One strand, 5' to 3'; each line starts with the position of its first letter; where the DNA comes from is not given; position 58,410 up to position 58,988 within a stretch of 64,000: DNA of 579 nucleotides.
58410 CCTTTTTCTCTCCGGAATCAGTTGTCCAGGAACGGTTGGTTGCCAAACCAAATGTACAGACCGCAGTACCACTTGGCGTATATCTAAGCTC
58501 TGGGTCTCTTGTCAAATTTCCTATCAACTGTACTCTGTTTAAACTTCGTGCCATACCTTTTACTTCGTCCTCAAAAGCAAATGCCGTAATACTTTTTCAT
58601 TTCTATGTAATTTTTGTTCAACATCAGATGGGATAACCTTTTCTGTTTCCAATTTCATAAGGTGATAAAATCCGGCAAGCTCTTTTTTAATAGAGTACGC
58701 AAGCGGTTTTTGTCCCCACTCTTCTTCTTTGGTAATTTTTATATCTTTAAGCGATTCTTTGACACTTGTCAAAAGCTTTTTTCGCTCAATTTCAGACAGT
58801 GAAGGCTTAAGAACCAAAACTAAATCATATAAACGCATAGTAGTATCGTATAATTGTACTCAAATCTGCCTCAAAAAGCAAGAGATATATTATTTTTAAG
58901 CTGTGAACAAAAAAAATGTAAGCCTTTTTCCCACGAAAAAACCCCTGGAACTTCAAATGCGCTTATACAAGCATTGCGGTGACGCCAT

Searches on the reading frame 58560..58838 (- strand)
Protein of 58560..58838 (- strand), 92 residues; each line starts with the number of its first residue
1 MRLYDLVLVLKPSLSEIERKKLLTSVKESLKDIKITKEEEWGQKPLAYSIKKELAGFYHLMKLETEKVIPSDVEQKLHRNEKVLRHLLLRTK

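Call 10: find_encoding_contigs(protein=window:58560-58838:-, flank=3000, max_places=10)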
Protein window:58560-58838:- (92 aa): 6 contigs read that carry it; 1 place shown.
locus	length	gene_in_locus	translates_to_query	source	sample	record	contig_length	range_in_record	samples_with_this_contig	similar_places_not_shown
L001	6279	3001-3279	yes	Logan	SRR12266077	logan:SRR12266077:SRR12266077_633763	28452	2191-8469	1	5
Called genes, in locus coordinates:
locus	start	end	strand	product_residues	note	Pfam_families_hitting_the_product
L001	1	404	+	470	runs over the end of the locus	PF02518:HATPase_c, PF14501:HATPase_c_5 (weak)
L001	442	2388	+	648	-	PF07678:TED_complement (faint)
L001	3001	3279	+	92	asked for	PF01250:Ribosomal_S6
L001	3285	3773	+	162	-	PF00436:SSB, PF22657:SSB_1 (weak)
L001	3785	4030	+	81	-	PF01084:Ribosomal_S18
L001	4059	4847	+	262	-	PF25984:BSH_YknX (faint)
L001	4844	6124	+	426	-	PF22694:CtpB_N-like, PF00595:PDZ, PF13180:PDZ_2, PF17820:PDZ_6, PF03572:Peptidase_S41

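Call 11: search_protein_families(library=pfam, proteins=[window:58560-58838:-], max_evalue=0.1)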
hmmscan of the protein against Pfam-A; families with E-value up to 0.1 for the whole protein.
window:58560-58838:- (92 aa): 1 family
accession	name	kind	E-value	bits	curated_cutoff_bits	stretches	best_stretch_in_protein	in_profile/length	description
PF01250.22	Ribosomal_S6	-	1.2e-20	73.9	27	1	4-90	2-90/90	Ribosomal protein S6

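Call 12: find_homologous_proteins(query=window:58560-58838:-, max_evalue=0.00001)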
Query window:58560-58838:- (92 aa): 269 proteins with E <= 0.00001 among 276 candidates; the best 120 are listed.
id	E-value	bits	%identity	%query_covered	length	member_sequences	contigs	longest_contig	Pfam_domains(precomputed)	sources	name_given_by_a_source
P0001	2.2e-49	183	100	100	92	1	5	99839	PF01250.23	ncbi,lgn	-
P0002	1.7e-35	139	70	100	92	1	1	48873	PF01250.23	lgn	-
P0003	8.0e-34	133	67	100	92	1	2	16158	PF01250.23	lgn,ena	-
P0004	4.1e-33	131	74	100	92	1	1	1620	PF01250.23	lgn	-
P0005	7.4e-33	130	71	100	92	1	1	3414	PF01250.23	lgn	-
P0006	1.2e-32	129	70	100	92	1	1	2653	PF01250.23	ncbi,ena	-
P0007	1.4e-32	129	74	100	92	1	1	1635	PF01250.23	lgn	-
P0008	1.4e-32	129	71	100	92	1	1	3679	PF01250.23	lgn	-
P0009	1.5e-32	129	72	100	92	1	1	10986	PF01250.23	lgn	-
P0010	1.9e-32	129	67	100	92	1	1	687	PF01250.23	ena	-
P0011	2.5e-32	128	72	100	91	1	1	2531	PF01250.23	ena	-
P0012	2.8e-32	128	65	100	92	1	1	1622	PF01250.23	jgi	jgi:ribosomal protein S6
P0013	4.3e-32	128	68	100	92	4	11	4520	PF01250.23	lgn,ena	-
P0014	5.0e-32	127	70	100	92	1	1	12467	PF01250.23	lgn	-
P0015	5.7e-32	127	66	100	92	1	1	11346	PF01250.23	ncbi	-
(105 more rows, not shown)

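Call 14: find_related_loci(query=A1, collection=genome_contigs, flank=3000)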
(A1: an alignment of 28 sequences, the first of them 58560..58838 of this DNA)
Query A1 (92 aa) in genome_contigs; peptide patterns used: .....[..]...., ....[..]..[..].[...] (x = any residue, [..] = any of these).
106 stretches matched a pattern; 93 encode a relative of the query (tblastn E <= 1e-3); the best 80 are kept; 80 distinct loci.
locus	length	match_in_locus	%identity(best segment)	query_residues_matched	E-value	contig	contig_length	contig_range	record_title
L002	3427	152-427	70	1-92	1e-39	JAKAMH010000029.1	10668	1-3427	MAG: bacterium isolate WY5.bin164 NODE_10881_length_10668_cov_1.198368, whole genome shotgun sequence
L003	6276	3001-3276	71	1-92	8e-39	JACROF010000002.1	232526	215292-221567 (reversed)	MAG: Candidatus Levyibacteriota bacterium isolate NC_groundwater_1954_Pr3_S-0.2um_39_3 scaffold_117446, whole genome sho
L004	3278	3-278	71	1-92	9e-39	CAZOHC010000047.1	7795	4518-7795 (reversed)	MAG TPA_asm: uncultured Gammaproteobacteria bacterium isolate SRP144015_co1_130 genome assembly, contig: NODE_4087_lengt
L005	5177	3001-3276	63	1-92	2e-37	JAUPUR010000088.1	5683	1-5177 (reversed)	MAG: Patescibacteria group bacterium isolate erpe_2018_sw_18hr_WHONDRS-SW48-000091_B_bin.71 scaffold_662627, whole genom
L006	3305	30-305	64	1-92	1e-37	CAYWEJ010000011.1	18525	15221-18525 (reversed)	MAG TPA_asm: uncultured Gammaproteobacteria bacterium isolate SRP192515_co1_134 genome assembly, contig: NODE_2822_lengt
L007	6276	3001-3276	67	1-92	3e-37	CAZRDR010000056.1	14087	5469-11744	MAG TPA_asm: uncultured Gammaproteobacteria bacterium isolate SRP135725_co2_727 genome assembly, contig: k141_274710, wh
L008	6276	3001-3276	64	1-92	3e-37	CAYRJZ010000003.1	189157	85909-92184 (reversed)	MAG TPA_asm: uncultured Gammaproteobacteria bacterium isolate SRP170004_co1_576 genome assembly, contig: NODE_68_length_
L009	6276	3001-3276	66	1-92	2e-36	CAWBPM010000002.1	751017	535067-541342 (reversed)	MAG: Candidatus Levybacteria bacterium isolate MFD01476.bin.1.72 genome assembly, contig: contig_44254, whole genome sho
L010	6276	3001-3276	64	1-92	4e-36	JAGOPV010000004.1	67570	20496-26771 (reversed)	MAG: Candidatus Levyibacteriota bacterium isolate Gw_Eff_bin_218 Gw_Eff_563_length_67570_cov_9.700117, whole genome shot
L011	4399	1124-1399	64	1-92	5e-36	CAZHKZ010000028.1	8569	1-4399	MAG TPA_asm: uncultured Gammaproteobacteria bacterium isolate SRP278252_co2_13 genome assembly, contig: NODE_17510_lengt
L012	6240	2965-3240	63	1-92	1e-35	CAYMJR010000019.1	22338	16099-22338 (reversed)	MAG TPA_asm: uncultured Gammaproteobacteria bacterium isolate SRP272529_co1_137 genome assembly, contig: NODE_3752_lengt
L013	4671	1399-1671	66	1-92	8e-36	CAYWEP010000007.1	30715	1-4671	MAG TPA_asm: uncultured Gammaproteobacteria bacterium isolate SRP269290_co3_1003 genome assembly, contig: NODE_1303_leng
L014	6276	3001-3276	65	1-92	9e-36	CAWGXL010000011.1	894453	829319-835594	MAG: uncultured bacterium isolate MFD09206.bin.2.20 genome assembly, contig: contig_9876, whole genome shotgun sequence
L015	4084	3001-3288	66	1-92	2e-35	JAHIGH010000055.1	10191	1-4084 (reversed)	MAG: Patescibacteria group bacterium isolate KR11_N2.mb.17 KR11_N2.mb.17_k141_29852, whole genome shotgun sequence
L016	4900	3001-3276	64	1-92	4e-35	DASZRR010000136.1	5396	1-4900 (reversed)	MAG TPA_asm: Patescibacteria group bacterium isolate SMAG_U6029 k141_397000, whole genome shotgun sequence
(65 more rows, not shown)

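Call 26: find_encoding_contigs(protein=P0009, flank=4000, max_places=3)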
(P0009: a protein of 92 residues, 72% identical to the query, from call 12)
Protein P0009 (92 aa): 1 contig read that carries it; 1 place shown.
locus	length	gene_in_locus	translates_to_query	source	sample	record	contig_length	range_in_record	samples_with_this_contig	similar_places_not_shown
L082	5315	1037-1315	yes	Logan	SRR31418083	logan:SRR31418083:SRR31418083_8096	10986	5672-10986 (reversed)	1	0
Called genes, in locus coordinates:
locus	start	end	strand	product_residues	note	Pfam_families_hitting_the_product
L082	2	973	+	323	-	?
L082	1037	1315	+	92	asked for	PF01250:Ribosomal_S6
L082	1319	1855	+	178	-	PF00436:SSB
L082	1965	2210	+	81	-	PF01084:Ribosomal_S18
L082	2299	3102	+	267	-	-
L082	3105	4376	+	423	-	PF22694:CtpB_N-like, PF00595:PDZ, PF13180:PDZ_2, PF17820:PDZ_6, PF03572:Peptidase_S41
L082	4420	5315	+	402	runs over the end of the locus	PF00089:Trypsin, PF13365:Trypsin_2, PF00595:PDZ, PF13180:PDZ_2, PF17820:PDZ_6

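Call 27: find_encoding_contigs(protein=P0002, flank=4000, max_places=3)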
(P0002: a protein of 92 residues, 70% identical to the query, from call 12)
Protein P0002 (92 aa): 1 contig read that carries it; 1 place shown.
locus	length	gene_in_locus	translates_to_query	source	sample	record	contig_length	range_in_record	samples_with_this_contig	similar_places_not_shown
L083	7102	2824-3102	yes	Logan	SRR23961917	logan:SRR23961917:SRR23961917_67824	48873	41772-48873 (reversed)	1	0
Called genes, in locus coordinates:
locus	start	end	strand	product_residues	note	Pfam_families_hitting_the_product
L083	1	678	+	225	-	?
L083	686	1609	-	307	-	-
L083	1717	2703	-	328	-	PF02661:Fic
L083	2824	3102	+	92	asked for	PF01250:Ribosomal_S6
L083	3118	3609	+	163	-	PF00436:SSB, PF22657:SSB_1 (weak)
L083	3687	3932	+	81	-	PF01084:Ribosomal_S18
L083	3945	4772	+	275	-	-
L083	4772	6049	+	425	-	PF22694:CtpB_N-like (weak), PF00595:PDZ, PF13180:PDZ_2, PF17820:PDZ_6, PF03572:Peptidase_S41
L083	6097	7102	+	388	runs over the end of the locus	PF00089:Trypsin, PF13365:Trypsin_2, PF00595:PDZ, PF13180:PDZ_2, PF17820:PDZ_6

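Call 28: find_encoding_contigs(protein=P0004, flank=4000, max_places=3)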
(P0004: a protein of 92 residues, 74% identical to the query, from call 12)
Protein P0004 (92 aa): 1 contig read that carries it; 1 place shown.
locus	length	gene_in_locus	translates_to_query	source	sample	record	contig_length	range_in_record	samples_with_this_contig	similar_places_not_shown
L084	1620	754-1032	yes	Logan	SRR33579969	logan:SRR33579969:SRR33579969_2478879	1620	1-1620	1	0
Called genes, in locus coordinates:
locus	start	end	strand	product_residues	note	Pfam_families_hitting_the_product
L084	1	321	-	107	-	?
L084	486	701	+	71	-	PF09413:DUF2007 (weak)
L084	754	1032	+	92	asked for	PF01250:Ribosomal_S6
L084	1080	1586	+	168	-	PF00436:SSB, PF22657:SSB_1 (weak)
